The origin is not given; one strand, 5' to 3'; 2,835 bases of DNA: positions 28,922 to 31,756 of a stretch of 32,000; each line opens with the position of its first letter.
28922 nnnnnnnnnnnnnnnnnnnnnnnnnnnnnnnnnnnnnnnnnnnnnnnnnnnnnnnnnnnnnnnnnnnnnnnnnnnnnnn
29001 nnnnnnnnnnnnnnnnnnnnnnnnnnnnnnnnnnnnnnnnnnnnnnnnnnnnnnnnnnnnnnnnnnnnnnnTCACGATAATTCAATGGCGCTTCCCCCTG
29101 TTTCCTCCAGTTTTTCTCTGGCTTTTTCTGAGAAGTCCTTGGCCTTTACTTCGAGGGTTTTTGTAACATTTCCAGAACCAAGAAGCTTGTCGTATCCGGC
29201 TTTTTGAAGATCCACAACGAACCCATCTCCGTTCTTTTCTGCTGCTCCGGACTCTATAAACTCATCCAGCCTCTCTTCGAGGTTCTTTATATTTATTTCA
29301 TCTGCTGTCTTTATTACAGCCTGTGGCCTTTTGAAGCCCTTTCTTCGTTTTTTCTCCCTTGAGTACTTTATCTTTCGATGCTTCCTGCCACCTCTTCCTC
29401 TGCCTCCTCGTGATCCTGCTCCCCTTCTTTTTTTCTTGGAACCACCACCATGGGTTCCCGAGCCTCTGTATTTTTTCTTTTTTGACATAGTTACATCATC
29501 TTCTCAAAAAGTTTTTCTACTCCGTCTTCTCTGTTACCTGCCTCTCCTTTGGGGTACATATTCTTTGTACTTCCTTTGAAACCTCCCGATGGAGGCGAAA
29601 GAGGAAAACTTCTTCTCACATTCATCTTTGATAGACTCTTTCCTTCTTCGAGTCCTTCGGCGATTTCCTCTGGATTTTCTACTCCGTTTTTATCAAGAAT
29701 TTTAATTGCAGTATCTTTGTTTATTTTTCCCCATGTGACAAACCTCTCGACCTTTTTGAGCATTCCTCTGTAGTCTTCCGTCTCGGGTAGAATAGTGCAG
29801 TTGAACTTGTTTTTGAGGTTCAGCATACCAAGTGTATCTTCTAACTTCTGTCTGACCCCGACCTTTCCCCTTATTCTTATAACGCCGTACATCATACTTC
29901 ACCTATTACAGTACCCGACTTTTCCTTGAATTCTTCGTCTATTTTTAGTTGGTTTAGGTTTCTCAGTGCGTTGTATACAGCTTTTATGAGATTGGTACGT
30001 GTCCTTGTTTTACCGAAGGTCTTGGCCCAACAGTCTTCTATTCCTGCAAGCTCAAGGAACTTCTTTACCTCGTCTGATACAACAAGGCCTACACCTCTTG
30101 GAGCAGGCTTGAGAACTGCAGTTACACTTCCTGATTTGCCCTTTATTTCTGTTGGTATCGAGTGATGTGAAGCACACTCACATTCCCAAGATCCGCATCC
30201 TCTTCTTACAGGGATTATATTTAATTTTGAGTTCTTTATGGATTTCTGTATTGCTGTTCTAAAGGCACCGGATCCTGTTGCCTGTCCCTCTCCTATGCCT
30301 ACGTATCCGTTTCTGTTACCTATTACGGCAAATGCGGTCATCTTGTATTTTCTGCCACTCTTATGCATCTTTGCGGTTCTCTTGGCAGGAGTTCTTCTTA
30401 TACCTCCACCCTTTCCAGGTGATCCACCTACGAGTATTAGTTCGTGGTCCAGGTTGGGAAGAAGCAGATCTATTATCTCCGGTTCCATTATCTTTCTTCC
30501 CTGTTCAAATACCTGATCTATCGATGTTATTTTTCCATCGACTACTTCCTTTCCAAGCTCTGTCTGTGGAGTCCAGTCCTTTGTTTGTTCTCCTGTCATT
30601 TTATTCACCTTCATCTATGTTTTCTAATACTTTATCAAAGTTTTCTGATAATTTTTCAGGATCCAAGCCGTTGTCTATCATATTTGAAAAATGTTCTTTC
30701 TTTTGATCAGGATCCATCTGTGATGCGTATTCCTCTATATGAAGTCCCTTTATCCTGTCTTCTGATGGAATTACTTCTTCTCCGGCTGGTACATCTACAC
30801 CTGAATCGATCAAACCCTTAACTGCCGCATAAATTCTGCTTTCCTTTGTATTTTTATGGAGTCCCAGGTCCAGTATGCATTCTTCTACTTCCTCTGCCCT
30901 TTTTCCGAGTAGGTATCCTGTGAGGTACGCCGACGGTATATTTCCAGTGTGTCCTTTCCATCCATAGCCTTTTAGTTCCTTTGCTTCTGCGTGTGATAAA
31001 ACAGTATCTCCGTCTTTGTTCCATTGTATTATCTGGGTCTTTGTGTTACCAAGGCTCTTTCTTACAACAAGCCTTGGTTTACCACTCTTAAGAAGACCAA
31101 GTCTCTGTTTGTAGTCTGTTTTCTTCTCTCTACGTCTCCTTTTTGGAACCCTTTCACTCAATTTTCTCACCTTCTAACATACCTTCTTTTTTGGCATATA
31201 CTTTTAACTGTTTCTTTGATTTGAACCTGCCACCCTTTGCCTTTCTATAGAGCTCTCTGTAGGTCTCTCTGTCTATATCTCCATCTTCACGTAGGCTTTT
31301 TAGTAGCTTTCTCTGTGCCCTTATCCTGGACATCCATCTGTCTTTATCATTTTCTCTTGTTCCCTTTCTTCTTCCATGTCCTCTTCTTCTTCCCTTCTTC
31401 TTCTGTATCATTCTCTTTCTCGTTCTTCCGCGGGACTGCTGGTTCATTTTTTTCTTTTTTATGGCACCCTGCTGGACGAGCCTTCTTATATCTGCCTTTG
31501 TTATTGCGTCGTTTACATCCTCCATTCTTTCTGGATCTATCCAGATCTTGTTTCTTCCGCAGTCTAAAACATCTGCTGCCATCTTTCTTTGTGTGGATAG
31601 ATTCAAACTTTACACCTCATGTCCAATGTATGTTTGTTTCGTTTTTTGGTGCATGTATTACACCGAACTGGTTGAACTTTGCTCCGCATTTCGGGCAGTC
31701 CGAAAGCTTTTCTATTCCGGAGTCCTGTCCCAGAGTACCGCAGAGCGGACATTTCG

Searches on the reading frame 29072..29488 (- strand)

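Call 55: search_protein_families(library=pfam, proteins=[window:29072-29488:-])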
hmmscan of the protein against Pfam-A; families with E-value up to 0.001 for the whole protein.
window:29072-29488:- (138 aa): 1 family
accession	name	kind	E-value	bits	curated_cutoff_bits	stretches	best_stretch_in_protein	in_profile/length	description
PF00828.25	Ribosomal_L27A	-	3e-15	56.8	21.5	1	72-134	5-71/72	Ribosomal proteins 50S-L15, 50S-L18e, 60S-L27A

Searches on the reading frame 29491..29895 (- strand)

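Call 56: search_protein_families(library=pfam, proteins=[window:29491-29895:-])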
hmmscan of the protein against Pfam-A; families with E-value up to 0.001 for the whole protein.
window:29491-29895:- (134 aa): 1 family
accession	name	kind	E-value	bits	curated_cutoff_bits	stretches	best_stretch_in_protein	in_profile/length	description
PF00327.25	Ribosomal_L30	-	9.2e-12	45.1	23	1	5-53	3-51/51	Ribosomal protein L30p/L7e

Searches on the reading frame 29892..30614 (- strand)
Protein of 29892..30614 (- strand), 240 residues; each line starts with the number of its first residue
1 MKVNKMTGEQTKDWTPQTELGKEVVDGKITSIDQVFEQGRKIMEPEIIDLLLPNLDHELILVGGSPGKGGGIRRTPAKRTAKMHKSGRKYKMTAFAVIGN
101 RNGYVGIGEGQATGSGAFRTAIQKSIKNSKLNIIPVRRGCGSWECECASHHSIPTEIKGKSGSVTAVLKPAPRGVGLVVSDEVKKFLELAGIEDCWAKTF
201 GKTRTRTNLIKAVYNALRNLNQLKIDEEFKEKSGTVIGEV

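Call 56: search_protein_families(library=pfam, proteins=[window:29892-30614:-])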
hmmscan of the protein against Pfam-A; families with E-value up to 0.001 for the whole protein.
window:29892-30614:- (240 aa): 2 families
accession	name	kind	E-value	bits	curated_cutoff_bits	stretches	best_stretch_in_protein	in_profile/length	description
PF03719.21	Ribosomal_S5_C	-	2.3e-21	75.5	21.5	1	159-224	1-65/71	Ribosomal protein S5, C-terminal domain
PF00333.26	Ribosomal_S5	-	5.4e-16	58.8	27.1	1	78-137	9-65/65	Ribosomal protein S5, N-terminal domain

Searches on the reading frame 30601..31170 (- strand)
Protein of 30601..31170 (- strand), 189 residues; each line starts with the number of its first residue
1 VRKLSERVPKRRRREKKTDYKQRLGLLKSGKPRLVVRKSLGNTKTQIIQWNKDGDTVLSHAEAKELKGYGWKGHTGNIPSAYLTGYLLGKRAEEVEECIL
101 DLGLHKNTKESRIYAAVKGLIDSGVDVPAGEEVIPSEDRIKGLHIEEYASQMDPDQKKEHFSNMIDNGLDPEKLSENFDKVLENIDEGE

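Call 56: search_protein_families(library=pfam, proteins=[window:30601-31170:-])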
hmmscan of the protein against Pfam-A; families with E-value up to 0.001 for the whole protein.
window:30601-31170:- (189 aa): 1 family
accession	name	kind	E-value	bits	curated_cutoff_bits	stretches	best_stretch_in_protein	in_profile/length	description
PF17144.9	Ribosomal_L5e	-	2.4e-25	89.9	27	2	8-92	5-96/163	Ribosomal large subunit proteins 60S L5, and 50S L18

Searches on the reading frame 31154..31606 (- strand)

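Call 56: search_protein_families(library=pfam, proteins=[window:31154-31606:-])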
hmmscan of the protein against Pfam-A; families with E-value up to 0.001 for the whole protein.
window:31154-31606:- (150 aa): 2 families
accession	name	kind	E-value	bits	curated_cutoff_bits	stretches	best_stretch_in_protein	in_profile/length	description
PF25476.1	Ribosomal_L19e_C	-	1.5e-27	96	25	1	56-141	2-90/91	Ribosomal protein L19e, C-terminal domain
PF01280.26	Ribosomal_L19e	-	3e-24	85.1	25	1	2-53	1-52/53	Ribosomal protein L19e, N-terminal domain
